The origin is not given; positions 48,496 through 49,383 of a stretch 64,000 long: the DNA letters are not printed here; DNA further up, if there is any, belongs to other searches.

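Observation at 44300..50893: Translationally coupled operon: SPOR lipoprotein, pseudo-ParA/MinD + TM + SPOR protein, SMC, RNase Z-like MBL hydrolase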

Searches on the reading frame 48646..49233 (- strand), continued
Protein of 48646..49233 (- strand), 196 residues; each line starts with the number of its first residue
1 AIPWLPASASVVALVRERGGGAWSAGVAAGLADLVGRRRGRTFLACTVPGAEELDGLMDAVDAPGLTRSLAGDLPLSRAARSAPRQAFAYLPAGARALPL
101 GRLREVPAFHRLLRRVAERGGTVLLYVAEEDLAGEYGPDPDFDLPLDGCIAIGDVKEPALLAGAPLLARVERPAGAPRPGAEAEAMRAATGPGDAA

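Call 34: list_cluster_members(proteins=[P0217, P0159, P0167, P0213, P0214, P0207, P0204, P0199, P0190, P0174])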
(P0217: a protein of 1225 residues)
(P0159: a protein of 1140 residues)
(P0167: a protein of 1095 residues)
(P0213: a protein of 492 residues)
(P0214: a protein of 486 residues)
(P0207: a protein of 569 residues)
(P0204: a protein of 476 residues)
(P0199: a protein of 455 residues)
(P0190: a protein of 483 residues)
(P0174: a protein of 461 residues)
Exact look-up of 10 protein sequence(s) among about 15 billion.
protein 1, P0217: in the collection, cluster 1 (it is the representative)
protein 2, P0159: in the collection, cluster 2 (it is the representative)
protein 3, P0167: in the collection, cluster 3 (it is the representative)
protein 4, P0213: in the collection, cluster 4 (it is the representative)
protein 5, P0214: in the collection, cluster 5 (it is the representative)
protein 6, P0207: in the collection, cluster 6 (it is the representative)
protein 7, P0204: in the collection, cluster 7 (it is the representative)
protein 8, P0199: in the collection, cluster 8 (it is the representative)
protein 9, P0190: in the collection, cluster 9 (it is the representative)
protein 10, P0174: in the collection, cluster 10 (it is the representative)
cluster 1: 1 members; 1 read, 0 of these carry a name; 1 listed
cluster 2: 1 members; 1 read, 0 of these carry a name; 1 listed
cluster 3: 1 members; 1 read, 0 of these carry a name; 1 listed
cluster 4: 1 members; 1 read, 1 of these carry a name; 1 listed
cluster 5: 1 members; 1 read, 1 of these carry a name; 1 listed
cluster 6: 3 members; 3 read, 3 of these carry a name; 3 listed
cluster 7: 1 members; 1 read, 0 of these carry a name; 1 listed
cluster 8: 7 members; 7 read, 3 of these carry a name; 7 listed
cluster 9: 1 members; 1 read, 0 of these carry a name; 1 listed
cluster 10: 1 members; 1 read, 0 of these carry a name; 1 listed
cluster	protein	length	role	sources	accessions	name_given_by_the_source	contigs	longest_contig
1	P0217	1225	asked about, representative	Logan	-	-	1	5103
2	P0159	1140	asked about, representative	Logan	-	-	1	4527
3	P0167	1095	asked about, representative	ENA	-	-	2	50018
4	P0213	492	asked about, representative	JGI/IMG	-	hypothetical protein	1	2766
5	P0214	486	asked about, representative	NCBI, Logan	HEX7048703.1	MAG TPA: SPOR domain-containing protein [Longimicrobiales bacterium]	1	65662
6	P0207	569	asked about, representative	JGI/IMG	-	hypothetical protein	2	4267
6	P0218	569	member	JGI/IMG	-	hypothetical protein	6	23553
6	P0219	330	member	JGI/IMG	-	hypothetical protein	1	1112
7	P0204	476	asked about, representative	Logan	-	-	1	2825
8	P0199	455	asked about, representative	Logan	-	-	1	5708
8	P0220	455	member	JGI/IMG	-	hypothetical protein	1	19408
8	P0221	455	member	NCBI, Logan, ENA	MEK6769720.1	MAG: SPOR domain-containing protein [Gemmatimonadota bacterium]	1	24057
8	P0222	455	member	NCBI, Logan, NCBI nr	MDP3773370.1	MAG: SPOR domain-containing protein [Gemmatimonadales bacterium] | SPOR domain-containing protein [Gemmatimonadales bacterium]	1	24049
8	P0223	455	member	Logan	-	-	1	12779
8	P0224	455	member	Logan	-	-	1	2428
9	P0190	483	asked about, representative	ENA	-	-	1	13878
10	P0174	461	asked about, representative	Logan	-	-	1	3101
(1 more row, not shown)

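Call 35: find_encoding_contigs(protein=P0214, flank=8000, max_places=1)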
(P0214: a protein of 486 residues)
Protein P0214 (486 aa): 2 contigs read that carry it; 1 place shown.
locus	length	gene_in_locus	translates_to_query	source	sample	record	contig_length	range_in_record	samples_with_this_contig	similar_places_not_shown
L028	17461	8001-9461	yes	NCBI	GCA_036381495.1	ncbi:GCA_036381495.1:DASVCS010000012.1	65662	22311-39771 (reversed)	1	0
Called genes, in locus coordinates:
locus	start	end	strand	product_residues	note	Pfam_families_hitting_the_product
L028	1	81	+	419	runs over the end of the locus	PF01546:Peptidase_M20, PF07687:M20_dimer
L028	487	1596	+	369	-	PF01926:MMR_HSR1, PF02421:FeoB_N, PF06071:YchF-GTPase_C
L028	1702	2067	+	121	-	PF01250:Ribosomal_S6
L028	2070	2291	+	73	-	PF01084:Ribosomal_S18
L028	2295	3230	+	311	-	PF09991:DUF2232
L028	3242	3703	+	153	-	PF01281:Ribosomal_L9_N, PF03948:Ribosomal_L9_C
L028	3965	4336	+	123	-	PF02410:RsfS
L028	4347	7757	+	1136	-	PF00930:DPPIV_N (faint), PF25174:Beta-prop_THOC3 (faint), PF24817:WD40_WDHD1_1st (faint), PF26549:Tricorn_N, PF26550:Tricorn_2nd, PF26549:Tricorn_N (weak), PF07676:PD40, PF01103:Omp85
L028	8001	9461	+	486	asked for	PF05036:SPOR (weak)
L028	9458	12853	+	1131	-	PF00005:ABC_tran (faint), PF02463:SMC_N, PF13175:AAA_15, PF13304:AAA_21 (weak), PF13476:AAA_23, PF06470:SMC_hinge (faint)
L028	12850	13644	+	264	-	PF23023:Anti-Pycsar_Apyc1, PF00753:Lactamase_B, PF12706:Lactamase_B_2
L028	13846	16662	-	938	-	PF13620:CarboxypepD_reg, PF13715:CarbopepD_reg_2, PF07715:Plug, PF00593:TonB_dep_Rec_b-barrel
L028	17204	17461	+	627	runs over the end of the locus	PF06824:Glyco_hydro_125 (weak)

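Call 36: find_encoding_contigs(protein=P0167, flank=8000, max_places=1)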
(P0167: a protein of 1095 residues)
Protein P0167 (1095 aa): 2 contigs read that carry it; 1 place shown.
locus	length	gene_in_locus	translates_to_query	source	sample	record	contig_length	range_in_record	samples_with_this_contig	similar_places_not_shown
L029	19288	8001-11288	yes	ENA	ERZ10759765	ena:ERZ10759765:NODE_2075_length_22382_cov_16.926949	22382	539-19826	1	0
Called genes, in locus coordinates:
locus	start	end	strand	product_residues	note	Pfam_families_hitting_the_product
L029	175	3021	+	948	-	PF00989:PAS (weak), PF13426:PAS_9, PF00989:PAS, PF08448:PAS_4 (weak), PF13188:PAS_8, PF13426:PAS_9, PF00990:GGDEF, PF00563:EAL, +2 more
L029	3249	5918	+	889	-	PF02368:Big_2 (weak), PF26918:Ig_Eae, PF25390:WD40_RLD, PF13540:RCC1_2, PF00415:RCC1, PF13540:RCC1_2, PF13540:RCC1_2, PF25390:WD40_RLD, +7 more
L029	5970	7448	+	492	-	PF01435:Peptidase_M48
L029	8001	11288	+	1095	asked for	-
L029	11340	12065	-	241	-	PF14344:DUF4397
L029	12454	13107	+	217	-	PF07963:N_methyl (faint)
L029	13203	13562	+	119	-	-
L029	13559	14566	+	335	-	PF07963:N_methyl (weak)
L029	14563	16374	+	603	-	PF14341:PilX_N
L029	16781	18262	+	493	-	-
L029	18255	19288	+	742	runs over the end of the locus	PF03704:BTAD (weak), PF07719:TPR_2 (faint), PF13428:TPR_14 (faint), PF13432:TPR_16 (weak), PF14559:TPR_19, PF24575:TPR_Slam (faint), PF13432:TPR_16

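Call 37: find_encoding_contigs(protein=P0222, flank=8000, max_places=1)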
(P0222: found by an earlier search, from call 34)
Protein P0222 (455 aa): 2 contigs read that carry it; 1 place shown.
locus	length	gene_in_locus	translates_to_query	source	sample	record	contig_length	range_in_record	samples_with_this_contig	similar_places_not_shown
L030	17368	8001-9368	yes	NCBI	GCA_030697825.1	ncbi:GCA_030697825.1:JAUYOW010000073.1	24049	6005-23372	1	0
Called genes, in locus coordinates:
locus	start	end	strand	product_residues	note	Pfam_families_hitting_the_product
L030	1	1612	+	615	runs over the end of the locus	PF02734:Dak2, PF21645:FakA-like_M, PF02645:DegV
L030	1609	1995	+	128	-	PF02410:RsfS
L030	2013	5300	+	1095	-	PF00930:DPPIV_N (faint), PF25174:Beta-prop_THOC3 (faint), PF26550:Tricorn_2nd, PF26549:Tricorn_N, PF07676:PD40 (weak), PF26549:Tricorn_N (weak), PF07676:PD40 (weak)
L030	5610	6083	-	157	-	-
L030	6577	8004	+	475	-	PF05036:SPOR (weak)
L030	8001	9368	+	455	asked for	PF05036:SPOR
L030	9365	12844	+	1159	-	PF02463:SMC_N, PF13175:AAA_15, PF13476:AAA_23, PF13304:AAA_21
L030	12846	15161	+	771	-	PF00082:Peptidase_S8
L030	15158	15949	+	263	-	PF23023:Anti-Pycsar_Apyc1, PF00753:Lactamase_B, PF12706:Lactamase_B_2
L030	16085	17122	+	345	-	PF18152:DAHP_snth_FXD, PF00793:DAHP_synth_1, PF03102:NeuB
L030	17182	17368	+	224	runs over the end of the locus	PF09865:DUF2092 (faint), PF03548:LolA, PF17131:TP_0789-like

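Call 43: search_solved_structures(query=A2, max_evalue=0.01, show_alignments=5)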
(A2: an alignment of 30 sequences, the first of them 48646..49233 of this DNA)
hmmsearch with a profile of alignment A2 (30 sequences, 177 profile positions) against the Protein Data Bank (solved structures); distinct sequences matched with E-value up to 0.01: 12.
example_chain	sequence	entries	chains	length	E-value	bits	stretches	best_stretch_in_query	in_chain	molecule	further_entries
6z0p_A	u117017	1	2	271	1e-09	41.5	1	8-112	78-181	BceF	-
3la6_A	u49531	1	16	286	4e-07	33.1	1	27-116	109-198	Tyrosine-protein kinase wzc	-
9xgv_A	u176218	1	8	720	1.7e-06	31.1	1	28-116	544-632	Tyrosine-protein kinase wzc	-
9r62_I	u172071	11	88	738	1.8e-06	31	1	28-116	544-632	Tyrosine-protein kinase wzc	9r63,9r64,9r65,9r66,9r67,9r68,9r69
6u1q_A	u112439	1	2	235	0.0006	22.8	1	7-161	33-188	VpsO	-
4jlv_A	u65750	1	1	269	0.0016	21.4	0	14-114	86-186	C-terminal fragment of Membrane protein CapA1, Putative uncharacterized protein capB1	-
3q9l_A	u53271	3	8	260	0.0018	21.2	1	12-100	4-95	Septum site-determining protein minD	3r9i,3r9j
9i2q_D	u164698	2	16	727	0.0093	18.9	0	30-114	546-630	Putative transmembrane protein Wzc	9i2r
9exq_D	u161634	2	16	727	0.0094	18.9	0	30-114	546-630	Putative transmembrane protein Wzc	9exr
9exo_H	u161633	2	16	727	0.0095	18.9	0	30-114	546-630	Putative transmembrane protein Wzc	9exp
7ni2_A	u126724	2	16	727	0.0095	18.9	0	30-114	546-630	Tyrosine-protein kinase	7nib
7nhr_A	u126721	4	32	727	0.0096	18.9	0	30-114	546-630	Putative transmembrane protein Wzc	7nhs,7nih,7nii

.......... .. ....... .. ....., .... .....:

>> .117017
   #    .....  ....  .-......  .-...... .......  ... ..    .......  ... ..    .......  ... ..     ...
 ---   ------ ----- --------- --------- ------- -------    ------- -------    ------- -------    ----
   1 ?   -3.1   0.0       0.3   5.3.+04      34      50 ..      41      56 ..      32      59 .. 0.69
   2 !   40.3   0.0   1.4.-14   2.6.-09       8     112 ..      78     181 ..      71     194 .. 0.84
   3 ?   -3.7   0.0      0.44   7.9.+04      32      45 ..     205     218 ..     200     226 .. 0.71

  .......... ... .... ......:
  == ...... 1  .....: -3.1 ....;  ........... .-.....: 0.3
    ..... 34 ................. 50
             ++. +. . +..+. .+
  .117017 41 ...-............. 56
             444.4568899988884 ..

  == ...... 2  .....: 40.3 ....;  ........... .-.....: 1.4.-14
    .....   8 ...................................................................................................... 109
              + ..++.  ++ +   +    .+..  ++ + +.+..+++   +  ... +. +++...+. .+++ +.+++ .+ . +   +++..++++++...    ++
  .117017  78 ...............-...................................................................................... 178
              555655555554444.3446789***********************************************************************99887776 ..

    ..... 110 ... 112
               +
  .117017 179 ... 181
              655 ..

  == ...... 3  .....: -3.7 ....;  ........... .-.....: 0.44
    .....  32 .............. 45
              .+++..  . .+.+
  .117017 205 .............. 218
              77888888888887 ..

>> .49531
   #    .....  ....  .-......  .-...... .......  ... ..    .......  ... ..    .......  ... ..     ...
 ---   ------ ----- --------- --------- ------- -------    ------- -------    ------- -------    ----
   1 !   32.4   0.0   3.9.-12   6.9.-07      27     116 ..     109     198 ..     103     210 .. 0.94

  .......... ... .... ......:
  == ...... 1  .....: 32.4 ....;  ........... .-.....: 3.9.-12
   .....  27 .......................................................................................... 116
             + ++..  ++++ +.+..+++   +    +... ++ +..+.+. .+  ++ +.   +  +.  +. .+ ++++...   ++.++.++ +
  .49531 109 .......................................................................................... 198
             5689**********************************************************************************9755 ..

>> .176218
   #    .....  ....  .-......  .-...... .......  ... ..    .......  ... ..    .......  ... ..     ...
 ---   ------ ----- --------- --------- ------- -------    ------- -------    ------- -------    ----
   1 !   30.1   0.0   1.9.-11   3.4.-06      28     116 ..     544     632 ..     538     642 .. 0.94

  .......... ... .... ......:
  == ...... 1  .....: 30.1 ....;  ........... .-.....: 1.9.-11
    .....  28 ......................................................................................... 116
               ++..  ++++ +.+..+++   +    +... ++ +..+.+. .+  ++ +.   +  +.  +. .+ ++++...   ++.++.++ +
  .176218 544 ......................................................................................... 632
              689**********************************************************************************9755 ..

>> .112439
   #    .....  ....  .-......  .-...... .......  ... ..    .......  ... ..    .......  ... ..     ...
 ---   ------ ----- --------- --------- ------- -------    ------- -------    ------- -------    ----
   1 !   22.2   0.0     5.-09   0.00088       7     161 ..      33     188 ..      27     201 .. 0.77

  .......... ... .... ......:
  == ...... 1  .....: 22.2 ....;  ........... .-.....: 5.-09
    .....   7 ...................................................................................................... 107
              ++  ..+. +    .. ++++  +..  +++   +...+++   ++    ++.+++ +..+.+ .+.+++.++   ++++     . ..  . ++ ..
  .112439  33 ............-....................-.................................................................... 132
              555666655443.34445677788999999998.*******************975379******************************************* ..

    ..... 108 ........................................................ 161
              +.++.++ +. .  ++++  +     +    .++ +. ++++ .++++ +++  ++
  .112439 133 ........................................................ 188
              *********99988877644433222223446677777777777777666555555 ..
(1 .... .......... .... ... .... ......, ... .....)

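Call 69: find_homologous_proteins(query=A5, max_evalue=0.00001)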
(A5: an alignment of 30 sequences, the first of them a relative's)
Query A5 (30 sequences) (455 aa, profile of the alignment): 178 proteins with E <= 0.00001 among 8000 candidates; the best 120 are listed.
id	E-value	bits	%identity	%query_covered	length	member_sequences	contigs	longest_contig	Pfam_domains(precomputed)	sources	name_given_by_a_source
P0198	2.0e-102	362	64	41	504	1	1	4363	PF05036.19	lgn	-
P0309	6.3e-97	344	48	100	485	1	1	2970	PF05036.19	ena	-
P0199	3.3e-91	325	93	100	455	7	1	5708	PF05036.19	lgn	-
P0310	5.8e-89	317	85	100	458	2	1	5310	PF05036.19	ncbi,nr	ncbi:MAG: SPOR domain-containing protein [Gemmatimonadales bacterium]|nr:SPOR domain-containing prot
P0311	1.2e-88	316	50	100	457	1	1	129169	PF05036.19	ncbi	-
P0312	5.9e-88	314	52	99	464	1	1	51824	PF05036.19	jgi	-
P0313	2.6e-87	312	49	100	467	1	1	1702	PF05036.19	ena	-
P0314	9.6e-87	310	67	100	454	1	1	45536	PF05036.19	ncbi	-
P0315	3.2e-86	308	52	100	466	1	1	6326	PF05036.19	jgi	-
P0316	4.5e-86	308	46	100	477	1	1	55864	PF05036.19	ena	-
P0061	7.8e-86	307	30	34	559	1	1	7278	PF05036.19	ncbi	-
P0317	1.3e-85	306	53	100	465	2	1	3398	PF05036.19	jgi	jgi:hypothetical protein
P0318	1.2e-84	303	61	41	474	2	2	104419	PF05036.19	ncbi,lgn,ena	-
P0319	2.3e-84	302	46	99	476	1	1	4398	PF05036.19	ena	-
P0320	3.6e-84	302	58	49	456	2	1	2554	PF05036.19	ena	-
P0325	1.8e-83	299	61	41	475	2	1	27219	PF05036.19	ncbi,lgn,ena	-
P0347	5.1e-79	285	48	97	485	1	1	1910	PF05036.19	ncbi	-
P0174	1.3e-78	283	-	-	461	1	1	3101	-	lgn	-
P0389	5.9e-73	265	44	97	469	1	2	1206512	PF05036.19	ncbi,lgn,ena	-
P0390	6.2e-73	265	52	38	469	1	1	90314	PF05036.19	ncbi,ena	-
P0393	9.5e-73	264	56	35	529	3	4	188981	PF05036.19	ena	-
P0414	6.8e-66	241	48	37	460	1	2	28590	PF05036.19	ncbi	-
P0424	2.2e-56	210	34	96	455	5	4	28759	PF05036.19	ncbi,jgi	jgi:hypothetical protein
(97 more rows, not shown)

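Call 71: find_encoding_contigs(protein=P0389, flank=7000, max_places=1)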
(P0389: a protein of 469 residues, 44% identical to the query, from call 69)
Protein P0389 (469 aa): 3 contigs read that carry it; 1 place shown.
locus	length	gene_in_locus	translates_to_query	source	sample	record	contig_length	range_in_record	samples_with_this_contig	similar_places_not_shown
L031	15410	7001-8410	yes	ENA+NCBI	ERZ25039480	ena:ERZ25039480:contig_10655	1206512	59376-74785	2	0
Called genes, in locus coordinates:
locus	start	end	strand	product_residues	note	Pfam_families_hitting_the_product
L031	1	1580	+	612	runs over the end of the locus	PF02734:Dak2, PF21645:FakA-like_M, PF02645:DegV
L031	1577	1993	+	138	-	PF02410:RsfS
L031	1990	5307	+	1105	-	PF00930:DPPIV_N (faint), PF25174:Beta-prop_THOC3 (faint), PF23381:Beta-prop_IFT122_1st (faint), PF26550:Tricorn_2nd, PF26549:Tricorn_N, PF07676:PD40, PF26549:Tricorn_N (weak), PF07676:PD40 (weak)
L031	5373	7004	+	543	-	PF05036:SPOR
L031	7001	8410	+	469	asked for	PF05036:SPOR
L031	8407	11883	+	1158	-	PF02463:SMC_N, PF13175:AAA_15, PF13476:AAA_23, PF06470:SMC_hinge (faint), PF13304:AAA_21 (weak)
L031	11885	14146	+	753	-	PF00082:Peptidase_S8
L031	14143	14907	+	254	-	PF23023:Anti-Pycsar_Apyc1, PF00753:Lactamase_B, PF12706:Lactamase_B_2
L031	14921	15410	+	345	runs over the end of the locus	PF18152:DAHP_snth_FXD, PF00793:DAHP_synth_1, PF03102:NeuB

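Call 72: find_encoding_contigs(protein=P0393, flank=7000, max_places=1)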
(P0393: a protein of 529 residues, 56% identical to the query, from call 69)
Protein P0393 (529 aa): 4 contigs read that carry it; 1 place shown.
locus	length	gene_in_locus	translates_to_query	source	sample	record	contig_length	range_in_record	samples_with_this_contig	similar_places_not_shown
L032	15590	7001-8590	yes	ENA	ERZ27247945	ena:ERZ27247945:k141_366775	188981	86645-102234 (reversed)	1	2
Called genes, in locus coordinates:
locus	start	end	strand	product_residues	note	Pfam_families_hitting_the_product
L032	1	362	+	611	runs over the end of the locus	PF02734:Dak2, PF21645:FakA-like_M, PF02645:DegV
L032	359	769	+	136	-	PF02410:RsfS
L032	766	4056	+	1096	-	PF00930:DPPIV_N (faint), PF25174:Beta-prop_THOC3 (faint), PF26550:Tricorn_2nd, PF07676:PD40 (weak), PF26549:Tricorn_N, PF07676:PD40 (weak)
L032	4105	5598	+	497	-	PF05036:SPOR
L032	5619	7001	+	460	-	PF05036:SPOR (faint)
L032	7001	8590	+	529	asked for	PF05036:SPOR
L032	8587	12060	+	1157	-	PF02463:SMC_N, PF13175:AAA_15 (weak), PF13476:AAA_23, PF06470:SMC_hinge (faint), PF13304:AAA_21 (weak)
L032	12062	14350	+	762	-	PF00082:Peptidase_S8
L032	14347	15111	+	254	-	PF23023:Anti-Pycsar_Apyc1, PF00753:Lactamase_B, PF12706:Lactamase_B_2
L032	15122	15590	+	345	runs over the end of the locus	PF18152:DAHP_snth_FXD, PF00793:DAHP_synth_1, PF03102:NeuB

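Call 73: find_encoding_contigs(protein=P0424, flank=7000, max_places=1)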
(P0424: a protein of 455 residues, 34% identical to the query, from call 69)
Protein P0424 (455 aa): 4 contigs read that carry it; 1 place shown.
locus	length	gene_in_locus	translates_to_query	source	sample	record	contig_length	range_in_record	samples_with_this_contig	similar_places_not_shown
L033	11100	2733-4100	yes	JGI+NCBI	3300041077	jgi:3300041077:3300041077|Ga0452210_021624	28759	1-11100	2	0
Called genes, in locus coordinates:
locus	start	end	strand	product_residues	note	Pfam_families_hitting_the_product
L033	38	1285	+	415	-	-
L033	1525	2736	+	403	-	PF05036:SPOR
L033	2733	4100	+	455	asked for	PF05036:SPOR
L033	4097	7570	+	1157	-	PF02463:SMC_N, PF13175:AAA_15, PF13304:AAA_21 (weak), PF13476:AAA_23, PF13304:AAA_21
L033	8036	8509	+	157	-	PF12706:Lactamase_B_2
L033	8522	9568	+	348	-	PF18152:DAHP_snth_FXD, PF00793:DAHP_synth_1, PF03102:NeuB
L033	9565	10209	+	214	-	PF03548:LolA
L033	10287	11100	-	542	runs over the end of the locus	PF22694:CtpB_N-like (weak), PF00595:PDZ (weak), PF13180:PDZ_2, PF17820:PDZ_6, PF03572:Peptidase_S41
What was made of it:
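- Tried and rejected: I rejected it as sufficient, because the flanks differ between orders while the pair keeps its 4-nt overlap (calls 35, 37, 71-73).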
